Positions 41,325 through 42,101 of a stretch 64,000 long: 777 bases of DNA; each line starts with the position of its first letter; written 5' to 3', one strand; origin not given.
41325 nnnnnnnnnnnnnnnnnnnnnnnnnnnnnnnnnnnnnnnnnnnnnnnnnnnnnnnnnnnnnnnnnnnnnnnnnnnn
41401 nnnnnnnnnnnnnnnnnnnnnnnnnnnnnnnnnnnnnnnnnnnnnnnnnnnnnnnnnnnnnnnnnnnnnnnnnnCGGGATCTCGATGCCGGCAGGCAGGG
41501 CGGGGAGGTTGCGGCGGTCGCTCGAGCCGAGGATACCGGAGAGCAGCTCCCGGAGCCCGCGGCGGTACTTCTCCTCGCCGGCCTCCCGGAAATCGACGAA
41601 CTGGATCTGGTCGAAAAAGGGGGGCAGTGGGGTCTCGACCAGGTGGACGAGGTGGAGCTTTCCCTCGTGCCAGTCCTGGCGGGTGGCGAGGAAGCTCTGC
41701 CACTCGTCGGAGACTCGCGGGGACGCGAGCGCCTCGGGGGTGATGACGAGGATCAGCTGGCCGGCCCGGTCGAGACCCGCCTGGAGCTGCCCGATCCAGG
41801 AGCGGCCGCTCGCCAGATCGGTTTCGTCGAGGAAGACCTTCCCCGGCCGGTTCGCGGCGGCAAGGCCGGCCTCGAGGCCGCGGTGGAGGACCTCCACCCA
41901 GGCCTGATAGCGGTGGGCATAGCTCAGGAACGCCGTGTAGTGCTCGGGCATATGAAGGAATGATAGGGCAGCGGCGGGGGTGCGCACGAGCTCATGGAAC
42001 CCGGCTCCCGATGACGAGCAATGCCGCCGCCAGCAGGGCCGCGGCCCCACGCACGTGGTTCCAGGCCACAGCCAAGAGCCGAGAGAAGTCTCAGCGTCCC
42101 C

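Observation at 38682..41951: TIR-NACHT-FGE-sulfatase NLR-like gene wedged between kinase cassettes, 33 nt upstream of kinase C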

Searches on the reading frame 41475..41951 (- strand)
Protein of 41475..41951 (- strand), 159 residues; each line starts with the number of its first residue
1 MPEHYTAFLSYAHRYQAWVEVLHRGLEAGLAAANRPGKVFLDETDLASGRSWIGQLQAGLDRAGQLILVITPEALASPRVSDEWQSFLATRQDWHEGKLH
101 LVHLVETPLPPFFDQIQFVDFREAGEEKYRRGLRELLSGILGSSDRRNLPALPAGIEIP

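Call 34: search_solved_structures(query=window:41475-41951:-, max_evalue=1, show_alignments=3)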
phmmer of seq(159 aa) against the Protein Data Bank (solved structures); distinct sequences matched with E-value up to 1: 8.
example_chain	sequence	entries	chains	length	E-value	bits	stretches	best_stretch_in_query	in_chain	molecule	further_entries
1fyv_A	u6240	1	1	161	0.48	13.5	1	5-113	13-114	TOLL-LIKE RECEPTOR 1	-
7nuw_A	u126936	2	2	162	0.49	13.5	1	5-113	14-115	Toll-like receptor 1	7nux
7nt7_A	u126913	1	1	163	0.5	13.5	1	5-113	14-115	Toll-like receptor 1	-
3sx2_A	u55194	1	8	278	0.52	13.4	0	39-87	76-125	Putative 3-ketoacyl-(acyl-carrier-protein) reductase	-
4om7_A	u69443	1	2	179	0.56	13.3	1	5-111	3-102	Toll-like receptor 6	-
1o77_A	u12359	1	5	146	0.61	13.2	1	5-75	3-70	TOLL-LIKE RECEPTOR 2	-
1fyw_A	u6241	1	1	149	0.74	12.9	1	5-75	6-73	TOLL-LIKE RECEPTOR 2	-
1fyx_A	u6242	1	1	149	0.74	12.9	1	5-75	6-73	TOLL-LIKE RECEPTOR 2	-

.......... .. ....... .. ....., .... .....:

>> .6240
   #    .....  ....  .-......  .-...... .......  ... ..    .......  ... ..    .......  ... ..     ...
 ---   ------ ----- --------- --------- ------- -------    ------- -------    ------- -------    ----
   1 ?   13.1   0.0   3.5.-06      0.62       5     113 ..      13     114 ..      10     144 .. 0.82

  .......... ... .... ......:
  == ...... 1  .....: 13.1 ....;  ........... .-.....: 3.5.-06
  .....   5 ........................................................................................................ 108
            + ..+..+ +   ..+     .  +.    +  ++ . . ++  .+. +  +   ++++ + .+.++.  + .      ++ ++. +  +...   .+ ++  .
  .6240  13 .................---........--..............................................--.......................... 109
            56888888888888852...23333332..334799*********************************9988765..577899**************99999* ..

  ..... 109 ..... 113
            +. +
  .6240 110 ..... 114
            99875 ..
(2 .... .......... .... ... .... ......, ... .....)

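Call 55: search_solved_structures(query=A3, max_evalue=1, show_alignments=5)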
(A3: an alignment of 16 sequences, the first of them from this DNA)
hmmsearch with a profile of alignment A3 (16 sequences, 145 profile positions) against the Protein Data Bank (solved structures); distinct sequences matched with E-value up to 1: 54.
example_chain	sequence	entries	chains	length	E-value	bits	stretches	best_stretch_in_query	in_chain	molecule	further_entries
1fyv_A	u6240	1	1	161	1.9e-06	30.7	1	4-112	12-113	TOLL-LIKE RECEPTOR 1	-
7nuw_A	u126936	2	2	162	1.9e-06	30.7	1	4-112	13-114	Toll-like receptor 1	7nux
7nt7_A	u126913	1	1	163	1.9e-06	30.6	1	4-112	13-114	Toll-like receptor 1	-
4om7_A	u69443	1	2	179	2.8e-06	30.1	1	4-110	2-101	Toll-like receptor 6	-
1fyw_A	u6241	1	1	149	2.2e-05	27.2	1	5-85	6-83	TOLL-LIKE RECEPTOR 2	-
1fyx_A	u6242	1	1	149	2.6e-05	27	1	5-85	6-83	TOLL-LIKE RECEPTOR 2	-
1o77_A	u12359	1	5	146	3.5e-05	26.6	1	5-84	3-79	TOLL-LIKE RECEPTOR 2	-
7ylf_A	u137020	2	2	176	3.8e-05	26.5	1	4-111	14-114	Toll-like receptor 15 | Toll-like receptor 2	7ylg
7uxr_A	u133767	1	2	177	6.8e-05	25.6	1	3-96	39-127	TIR domain protein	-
2j67_A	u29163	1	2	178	0.0007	22.4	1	4-118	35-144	TOLL LIKE RECEPTOR 10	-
9mud_K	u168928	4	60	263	0.0015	21.3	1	6-103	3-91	Cat1 (CRISPR associated TIR 1) pentagonal filament | Cat1 (CRISPR associated TIR 1) pentagonal filament assembly | Cat1 (CRISPR-associated TIR 1)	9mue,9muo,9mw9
4w8h_A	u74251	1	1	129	0.003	20.3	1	1-77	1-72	Toll-receptor-related 2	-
4w8g_A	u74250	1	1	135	0.0034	20.1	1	1-77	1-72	Toll-receptor-related 2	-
7uwg_A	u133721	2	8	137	0.0071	19.1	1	4-96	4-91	Molecular chaperone Tir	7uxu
8p2m_A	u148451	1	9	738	0.0092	18.7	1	4-85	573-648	NAD(+) hydrolase tir-1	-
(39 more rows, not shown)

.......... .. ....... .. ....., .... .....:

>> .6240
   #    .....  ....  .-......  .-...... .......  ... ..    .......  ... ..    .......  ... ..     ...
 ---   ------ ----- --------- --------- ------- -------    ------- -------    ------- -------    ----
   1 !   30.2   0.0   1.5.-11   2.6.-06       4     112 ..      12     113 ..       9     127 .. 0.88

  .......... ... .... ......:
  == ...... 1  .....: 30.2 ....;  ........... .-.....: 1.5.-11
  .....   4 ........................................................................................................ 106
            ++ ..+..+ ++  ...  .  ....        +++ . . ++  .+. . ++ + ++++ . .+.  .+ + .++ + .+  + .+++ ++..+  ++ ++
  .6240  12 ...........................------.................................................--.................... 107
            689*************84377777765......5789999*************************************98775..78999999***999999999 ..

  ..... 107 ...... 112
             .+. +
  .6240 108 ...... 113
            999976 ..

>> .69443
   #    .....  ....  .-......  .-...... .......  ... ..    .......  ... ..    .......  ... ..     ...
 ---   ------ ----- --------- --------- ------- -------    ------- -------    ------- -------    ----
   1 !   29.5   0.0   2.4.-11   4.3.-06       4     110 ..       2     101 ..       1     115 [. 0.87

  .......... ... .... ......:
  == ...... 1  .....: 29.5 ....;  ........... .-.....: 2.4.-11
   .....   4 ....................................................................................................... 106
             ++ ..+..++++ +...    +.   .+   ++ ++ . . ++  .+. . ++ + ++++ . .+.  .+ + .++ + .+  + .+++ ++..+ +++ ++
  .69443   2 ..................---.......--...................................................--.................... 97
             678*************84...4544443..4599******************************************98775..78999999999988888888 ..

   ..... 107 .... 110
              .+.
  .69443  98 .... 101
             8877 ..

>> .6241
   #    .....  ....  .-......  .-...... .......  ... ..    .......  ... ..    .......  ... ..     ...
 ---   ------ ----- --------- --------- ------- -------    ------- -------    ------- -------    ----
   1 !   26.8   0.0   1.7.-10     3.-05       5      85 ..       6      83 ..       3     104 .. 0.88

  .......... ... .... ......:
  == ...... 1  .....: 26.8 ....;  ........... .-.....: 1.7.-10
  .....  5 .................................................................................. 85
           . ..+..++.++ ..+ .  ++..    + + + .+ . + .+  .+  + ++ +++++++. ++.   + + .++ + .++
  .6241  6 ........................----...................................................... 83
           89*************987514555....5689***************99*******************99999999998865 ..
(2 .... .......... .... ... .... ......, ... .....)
